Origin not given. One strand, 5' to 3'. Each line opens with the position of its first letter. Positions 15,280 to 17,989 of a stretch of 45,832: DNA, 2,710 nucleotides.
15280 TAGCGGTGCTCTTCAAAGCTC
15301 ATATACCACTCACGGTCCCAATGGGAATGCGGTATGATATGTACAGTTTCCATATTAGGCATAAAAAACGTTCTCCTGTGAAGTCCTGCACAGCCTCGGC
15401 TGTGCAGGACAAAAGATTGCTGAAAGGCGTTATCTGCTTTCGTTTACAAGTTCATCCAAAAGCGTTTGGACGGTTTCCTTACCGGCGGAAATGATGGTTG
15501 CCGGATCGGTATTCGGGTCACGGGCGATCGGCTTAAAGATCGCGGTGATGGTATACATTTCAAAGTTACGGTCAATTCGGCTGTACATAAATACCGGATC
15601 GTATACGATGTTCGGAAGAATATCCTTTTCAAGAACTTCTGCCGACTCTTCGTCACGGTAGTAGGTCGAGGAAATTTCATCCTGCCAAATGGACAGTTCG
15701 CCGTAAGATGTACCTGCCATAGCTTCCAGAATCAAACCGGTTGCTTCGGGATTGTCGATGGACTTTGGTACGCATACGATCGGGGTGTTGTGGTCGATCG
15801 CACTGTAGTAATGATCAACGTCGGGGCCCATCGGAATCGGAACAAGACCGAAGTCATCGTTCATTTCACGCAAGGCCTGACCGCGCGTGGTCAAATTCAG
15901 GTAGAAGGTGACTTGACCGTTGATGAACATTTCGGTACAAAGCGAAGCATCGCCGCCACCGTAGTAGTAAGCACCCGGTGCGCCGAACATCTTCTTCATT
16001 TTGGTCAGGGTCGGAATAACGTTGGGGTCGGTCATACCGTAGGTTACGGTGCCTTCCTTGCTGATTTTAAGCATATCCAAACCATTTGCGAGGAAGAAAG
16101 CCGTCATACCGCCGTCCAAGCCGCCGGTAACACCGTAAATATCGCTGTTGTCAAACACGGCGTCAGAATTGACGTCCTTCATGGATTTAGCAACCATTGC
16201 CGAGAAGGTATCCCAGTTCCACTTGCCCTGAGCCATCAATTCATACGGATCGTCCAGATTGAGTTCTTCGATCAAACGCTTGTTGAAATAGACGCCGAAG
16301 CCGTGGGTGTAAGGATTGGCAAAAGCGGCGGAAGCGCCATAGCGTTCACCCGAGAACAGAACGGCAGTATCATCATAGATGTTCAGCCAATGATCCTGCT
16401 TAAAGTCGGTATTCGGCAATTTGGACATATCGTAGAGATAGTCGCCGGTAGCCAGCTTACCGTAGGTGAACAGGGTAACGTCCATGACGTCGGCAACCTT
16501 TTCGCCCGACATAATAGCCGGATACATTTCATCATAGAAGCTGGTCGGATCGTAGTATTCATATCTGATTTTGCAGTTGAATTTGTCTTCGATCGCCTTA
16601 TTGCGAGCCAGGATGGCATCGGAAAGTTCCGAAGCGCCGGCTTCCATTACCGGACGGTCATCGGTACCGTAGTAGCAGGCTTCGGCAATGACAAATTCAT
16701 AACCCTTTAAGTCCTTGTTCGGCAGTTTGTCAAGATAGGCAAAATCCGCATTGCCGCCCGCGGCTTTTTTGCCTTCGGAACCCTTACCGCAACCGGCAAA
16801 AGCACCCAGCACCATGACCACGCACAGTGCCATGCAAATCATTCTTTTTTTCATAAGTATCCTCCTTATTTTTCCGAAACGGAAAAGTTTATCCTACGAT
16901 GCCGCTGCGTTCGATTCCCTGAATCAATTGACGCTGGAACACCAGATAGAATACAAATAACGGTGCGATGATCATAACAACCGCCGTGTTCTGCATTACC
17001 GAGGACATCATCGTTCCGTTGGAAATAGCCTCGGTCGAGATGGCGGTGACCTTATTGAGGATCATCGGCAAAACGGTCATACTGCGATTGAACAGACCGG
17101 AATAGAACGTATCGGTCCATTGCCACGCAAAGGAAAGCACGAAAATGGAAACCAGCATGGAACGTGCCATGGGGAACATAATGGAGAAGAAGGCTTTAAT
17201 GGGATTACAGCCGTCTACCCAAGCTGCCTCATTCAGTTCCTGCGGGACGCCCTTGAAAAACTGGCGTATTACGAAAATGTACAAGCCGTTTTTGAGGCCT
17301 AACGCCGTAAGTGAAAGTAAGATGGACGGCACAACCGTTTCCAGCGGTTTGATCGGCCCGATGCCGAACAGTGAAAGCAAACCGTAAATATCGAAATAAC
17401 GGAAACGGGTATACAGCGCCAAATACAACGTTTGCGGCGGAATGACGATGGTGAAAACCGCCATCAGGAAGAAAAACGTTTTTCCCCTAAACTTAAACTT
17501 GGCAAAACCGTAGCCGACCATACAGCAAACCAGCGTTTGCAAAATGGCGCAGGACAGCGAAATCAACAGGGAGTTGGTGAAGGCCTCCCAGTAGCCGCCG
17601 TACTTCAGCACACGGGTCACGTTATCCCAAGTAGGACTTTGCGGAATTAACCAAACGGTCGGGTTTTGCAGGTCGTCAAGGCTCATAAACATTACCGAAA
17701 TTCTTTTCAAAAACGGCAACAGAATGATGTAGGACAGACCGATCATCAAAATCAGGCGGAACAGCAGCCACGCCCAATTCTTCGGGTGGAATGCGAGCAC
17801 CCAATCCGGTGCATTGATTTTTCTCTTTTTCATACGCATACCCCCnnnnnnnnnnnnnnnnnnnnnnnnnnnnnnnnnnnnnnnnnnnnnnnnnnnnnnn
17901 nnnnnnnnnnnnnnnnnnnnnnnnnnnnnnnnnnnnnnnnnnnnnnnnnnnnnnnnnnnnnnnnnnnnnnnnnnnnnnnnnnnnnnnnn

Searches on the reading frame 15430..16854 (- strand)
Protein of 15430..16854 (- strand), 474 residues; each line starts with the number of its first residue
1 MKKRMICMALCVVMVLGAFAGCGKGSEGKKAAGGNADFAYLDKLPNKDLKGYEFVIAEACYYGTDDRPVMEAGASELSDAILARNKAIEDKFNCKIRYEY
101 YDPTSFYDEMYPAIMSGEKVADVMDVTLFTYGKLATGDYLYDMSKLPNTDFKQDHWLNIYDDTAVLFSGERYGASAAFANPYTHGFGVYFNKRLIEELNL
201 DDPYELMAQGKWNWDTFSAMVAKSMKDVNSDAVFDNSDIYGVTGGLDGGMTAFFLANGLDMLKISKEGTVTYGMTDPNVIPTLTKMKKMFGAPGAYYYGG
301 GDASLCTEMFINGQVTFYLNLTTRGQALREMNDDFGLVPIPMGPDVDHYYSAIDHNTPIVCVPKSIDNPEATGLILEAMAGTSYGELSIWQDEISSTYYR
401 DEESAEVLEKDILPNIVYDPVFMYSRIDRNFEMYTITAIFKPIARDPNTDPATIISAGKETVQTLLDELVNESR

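Call 8: search_protein_families(library=pfam, proteins=[window:15430-16854:-], max_evalue=0.01)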
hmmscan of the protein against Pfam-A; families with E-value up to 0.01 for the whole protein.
window:15430-16854:- (474 aa): 2 families
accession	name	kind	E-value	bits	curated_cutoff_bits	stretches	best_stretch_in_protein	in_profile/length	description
PF01547.30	SBP_bac_1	-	1e-11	45.8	26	1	87-379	13-300/307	Bacterial extracellular solute-binding protein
PF13416.11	SBP_bac_8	-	1e-07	32.5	27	1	86-380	4-244/279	Bacterial extracellular solute-binding protein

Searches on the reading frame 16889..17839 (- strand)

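Call 9: search_protein_families(library=pfam, proteins=[window:16889-17839:-], max_evalue=0.01)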
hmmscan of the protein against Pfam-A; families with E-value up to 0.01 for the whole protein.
window:16889-17839:- (316 aa): 1 family
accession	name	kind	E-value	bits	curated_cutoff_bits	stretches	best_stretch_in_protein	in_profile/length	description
PF00528.27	BPD_transp_1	-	1.5e-09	38.3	26.4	1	108-303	4-176/184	Binding-protein-dependent transport system inner membrane component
